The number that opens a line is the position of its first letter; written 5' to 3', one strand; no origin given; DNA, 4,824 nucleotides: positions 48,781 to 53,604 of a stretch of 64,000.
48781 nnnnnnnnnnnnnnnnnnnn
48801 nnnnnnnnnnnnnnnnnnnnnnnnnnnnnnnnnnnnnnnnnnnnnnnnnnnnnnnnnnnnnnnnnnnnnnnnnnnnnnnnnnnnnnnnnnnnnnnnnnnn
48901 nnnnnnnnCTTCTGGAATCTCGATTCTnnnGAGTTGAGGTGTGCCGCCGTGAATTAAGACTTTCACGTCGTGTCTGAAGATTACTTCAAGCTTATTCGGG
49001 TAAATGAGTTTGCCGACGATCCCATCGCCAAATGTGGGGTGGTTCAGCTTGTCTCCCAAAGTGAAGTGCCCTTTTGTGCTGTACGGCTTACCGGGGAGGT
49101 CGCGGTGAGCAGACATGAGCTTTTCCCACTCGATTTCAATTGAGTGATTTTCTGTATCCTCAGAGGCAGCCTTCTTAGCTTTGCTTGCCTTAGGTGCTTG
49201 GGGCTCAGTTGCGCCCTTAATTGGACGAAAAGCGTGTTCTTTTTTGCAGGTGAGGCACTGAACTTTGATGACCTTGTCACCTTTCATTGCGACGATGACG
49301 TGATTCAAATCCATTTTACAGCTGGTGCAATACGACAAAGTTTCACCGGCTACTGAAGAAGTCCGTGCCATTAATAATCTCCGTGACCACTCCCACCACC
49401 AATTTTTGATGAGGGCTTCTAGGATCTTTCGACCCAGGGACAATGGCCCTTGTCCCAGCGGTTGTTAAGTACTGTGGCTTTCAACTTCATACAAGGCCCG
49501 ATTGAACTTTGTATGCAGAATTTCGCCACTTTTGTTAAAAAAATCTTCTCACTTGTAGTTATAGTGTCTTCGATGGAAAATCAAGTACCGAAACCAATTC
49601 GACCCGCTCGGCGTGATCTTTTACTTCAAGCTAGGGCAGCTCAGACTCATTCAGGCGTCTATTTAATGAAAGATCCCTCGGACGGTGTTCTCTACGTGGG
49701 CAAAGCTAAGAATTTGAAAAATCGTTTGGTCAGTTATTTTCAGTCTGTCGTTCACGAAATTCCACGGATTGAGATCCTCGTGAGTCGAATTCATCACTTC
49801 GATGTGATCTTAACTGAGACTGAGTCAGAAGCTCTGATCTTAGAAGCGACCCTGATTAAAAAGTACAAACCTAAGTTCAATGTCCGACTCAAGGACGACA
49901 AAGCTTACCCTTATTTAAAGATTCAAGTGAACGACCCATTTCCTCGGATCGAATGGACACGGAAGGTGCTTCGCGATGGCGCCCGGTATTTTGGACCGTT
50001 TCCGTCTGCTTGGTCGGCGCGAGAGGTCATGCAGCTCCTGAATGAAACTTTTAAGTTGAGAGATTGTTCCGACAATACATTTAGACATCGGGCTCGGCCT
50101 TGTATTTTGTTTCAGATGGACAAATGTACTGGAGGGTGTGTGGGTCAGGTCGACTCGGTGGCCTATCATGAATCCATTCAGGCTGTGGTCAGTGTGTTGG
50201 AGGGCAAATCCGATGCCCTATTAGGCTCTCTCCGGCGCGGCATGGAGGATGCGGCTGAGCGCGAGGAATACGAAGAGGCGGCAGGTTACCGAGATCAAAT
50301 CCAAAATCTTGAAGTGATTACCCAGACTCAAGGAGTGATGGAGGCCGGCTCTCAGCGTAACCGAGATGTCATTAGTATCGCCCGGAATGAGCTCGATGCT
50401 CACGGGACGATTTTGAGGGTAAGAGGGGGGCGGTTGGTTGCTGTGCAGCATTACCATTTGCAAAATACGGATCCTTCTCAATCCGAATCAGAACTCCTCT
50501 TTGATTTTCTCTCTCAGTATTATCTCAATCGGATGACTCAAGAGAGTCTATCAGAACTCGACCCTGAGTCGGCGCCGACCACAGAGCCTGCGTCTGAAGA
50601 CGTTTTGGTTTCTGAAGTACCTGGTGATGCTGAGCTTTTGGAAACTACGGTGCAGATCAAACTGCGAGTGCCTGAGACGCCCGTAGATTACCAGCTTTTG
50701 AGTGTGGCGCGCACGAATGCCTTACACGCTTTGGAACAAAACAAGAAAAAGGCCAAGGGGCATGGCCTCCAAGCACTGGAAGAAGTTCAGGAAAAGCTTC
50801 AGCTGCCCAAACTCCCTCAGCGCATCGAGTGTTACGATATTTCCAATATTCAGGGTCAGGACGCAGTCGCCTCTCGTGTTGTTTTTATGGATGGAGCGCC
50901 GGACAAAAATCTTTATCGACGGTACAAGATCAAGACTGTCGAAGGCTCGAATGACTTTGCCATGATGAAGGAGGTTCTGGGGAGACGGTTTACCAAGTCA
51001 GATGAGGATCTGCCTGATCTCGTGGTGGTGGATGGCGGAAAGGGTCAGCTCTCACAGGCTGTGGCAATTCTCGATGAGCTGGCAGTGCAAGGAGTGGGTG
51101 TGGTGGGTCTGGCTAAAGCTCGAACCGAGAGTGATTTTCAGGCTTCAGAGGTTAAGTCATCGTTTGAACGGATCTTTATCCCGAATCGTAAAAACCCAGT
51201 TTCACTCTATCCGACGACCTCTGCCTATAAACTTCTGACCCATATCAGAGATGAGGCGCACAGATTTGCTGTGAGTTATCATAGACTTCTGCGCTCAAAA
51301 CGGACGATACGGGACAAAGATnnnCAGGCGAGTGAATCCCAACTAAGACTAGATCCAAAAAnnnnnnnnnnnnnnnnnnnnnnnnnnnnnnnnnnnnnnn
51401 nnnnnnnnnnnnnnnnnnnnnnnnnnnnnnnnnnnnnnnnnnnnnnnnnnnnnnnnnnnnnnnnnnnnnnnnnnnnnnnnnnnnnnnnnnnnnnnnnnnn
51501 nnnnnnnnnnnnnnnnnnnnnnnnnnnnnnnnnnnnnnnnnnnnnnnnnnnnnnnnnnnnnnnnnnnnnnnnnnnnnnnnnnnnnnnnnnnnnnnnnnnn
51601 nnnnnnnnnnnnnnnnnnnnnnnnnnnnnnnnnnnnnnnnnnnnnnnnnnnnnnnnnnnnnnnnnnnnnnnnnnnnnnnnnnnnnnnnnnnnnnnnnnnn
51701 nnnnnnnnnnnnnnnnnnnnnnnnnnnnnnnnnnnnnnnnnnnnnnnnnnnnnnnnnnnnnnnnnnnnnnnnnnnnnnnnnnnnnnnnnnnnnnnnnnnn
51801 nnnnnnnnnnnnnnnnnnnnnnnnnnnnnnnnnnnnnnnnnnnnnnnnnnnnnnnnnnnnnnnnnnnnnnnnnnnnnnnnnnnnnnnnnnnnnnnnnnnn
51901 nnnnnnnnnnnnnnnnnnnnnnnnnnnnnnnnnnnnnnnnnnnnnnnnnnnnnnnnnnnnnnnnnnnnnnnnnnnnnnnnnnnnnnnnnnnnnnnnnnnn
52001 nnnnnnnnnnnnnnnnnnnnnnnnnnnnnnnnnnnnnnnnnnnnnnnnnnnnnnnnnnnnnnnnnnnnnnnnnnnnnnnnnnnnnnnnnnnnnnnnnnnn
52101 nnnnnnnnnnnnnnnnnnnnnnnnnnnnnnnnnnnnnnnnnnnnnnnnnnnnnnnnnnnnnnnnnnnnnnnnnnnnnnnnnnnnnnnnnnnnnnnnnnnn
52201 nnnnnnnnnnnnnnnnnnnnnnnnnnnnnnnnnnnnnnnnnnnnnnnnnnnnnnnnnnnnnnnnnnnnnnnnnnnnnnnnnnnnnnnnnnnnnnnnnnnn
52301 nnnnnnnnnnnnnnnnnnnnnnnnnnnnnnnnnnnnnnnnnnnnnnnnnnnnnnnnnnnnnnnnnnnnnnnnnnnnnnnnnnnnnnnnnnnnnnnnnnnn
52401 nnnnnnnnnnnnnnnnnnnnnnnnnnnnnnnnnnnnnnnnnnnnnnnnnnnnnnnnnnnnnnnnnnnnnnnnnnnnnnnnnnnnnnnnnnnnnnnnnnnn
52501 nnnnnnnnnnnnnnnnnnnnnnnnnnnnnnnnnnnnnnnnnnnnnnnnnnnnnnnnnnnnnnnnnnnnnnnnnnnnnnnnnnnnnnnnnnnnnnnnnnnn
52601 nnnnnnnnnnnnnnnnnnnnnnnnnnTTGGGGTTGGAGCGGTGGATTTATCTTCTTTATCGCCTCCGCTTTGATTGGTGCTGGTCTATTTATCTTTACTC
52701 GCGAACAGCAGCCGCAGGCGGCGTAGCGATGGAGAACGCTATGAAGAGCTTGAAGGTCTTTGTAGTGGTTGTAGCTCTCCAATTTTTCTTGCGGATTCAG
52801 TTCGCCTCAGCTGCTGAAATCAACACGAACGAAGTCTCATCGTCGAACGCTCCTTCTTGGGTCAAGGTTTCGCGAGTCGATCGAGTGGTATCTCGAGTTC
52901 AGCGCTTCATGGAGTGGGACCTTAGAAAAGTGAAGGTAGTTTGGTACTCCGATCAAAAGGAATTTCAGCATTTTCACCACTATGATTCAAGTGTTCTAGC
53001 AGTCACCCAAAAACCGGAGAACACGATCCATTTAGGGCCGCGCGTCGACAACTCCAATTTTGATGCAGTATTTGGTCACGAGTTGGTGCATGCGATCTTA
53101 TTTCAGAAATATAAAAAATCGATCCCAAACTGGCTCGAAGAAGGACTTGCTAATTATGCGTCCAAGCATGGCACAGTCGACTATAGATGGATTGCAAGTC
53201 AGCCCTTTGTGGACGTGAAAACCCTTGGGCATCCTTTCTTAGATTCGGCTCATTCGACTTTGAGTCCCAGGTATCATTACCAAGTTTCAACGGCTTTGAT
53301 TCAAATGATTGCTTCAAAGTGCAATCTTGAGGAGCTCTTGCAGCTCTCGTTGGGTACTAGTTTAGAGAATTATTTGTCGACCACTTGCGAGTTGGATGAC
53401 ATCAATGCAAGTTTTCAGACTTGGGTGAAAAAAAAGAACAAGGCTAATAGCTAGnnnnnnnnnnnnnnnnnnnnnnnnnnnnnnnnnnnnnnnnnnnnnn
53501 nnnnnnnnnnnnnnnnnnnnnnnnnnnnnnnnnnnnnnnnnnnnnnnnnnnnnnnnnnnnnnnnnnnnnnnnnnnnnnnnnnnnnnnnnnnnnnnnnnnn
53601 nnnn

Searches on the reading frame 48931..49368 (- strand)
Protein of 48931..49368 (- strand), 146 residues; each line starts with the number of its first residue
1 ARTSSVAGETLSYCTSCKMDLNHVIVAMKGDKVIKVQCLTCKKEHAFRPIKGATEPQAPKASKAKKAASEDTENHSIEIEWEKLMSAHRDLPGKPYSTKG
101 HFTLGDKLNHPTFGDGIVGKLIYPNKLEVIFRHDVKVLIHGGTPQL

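Call 58: search_protein_families(library=pfam, proteins=[window:48931-49368:-], max_evalue=0.01)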
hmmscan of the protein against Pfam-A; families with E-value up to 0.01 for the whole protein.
window:48931-49368:- (146 aa): 1 family
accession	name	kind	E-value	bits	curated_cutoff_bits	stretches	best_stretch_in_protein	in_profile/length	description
PF21326.4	KDM6_GATAL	-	0.0031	17.8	27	1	8-43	6-42/59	KDM6, GATA-like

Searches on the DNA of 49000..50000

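Call 48: search_with_rna_model(model_id=R1, source=window, start=49000, end=50000, filters=off, max_evalue=0.001, show_alignments=1)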
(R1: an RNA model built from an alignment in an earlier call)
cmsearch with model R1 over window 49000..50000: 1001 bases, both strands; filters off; matches with E-value up to 0.001: 1.
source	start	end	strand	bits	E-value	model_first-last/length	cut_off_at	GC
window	49383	49462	-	46.9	9.5e-13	1-90/90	no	0.55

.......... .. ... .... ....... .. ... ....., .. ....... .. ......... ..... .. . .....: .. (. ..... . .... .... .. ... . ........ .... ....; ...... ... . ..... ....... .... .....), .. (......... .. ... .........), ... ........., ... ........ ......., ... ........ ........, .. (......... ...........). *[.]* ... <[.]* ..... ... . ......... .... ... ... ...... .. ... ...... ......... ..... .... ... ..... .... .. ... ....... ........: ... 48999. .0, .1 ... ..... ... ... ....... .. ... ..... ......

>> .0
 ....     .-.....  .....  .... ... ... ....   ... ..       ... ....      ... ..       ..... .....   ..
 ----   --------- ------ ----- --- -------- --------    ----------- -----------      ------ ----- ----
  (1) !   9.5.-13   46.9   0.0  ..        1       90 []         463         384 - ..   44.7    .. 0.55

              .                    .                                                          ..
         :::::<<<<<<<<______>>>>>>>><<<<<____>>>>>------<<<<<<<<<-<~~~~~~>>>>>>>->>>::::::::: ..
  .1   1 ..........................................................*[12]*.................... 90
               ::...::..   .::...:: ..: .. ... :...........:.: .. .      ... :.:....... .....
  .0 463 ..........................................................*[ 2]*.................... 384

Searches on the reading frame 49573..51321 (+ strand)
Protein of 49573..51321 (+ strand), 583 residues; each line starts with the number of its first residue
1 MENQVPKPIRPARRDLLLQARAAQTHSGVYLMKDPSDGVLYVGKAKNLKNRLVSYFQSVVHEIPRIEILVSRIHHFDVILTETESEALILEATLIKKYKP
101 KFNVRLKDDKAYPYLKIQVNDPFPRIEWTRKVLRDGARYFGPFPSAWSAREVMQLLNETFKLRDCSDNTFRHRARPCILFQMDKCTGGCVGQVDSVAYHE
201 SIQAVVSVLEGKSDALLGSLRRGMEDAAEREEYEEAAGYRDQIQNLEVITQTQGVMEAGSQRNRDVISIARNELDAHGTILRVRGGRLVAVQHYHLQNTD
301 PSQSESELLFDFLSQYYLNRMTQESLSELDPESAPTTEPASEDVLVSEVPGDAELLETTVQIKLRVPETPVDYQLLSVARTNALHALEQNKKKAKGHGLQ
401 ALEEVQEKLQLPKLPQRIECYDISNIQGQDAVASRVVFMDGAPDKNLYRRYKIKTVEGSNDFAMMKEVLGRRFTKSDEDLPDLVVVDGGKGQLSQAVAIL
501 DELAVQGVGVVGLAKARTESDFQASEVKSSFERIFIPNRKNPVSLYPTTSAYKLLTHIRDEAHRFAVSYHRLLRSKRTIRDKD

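Call 58: search_protein_families(library=pfam, proteins=[window:49573-51321:+], max_evalue=0.01)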
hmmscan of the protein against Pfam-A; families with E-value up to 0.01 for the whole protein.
window:49573-51321:+ (583 aa): 4 families
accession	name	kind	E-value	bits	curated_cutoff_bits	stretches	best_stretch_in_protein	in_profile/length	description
PF08459.17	UvrC_RNaseH_dom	-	2.7e-55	187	22.3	1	406-567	1-159/159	UvrC RNAse H endonuclease domain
PF22920.2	UvrC_RNaseH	-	4e-16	59.4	24.3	1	263-389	1-115/116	UvrC Ribonuclease H-like domain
PF02151.25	UVR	-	6.2e-09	35.8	21.5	1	216-247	3-34/36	UvrB/uvrC motif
PF01541.30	GIY-YIG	-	9.1e-09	35.9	22.6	1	27-103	2-78/78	GIY-YIG catalytic domain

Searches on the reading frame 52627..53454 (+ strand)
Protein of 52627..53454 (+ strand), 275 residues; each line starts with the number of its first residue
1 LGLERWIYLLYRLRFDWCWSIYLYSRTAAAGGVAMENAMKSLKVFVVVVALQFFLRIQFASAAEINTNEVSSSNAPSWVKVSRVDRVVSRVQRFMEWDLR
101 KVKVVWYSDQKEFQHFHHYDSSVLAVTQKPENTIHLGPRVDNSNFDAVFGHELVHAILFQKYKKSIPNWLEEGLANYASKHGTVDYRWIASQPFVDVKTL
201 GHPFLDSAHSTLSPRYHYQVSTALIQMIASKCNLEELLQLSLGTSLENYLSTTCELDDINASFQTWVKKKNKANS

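Call 3: search_protein_families(library=pfam, proteins=[window:52627-53454:+], max_evalue=0.01)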
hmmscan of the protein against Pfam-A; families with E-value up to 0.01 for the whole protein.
window:52627-53454:+ (275 aa): 1 family
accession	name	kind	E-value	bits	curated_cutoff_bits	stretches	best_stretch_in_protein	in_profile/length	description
PF13485.12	Peptidase_MA_2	-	4.2e-07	30.4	32.4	1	103-268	22-200/201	Peptidase MA superfamily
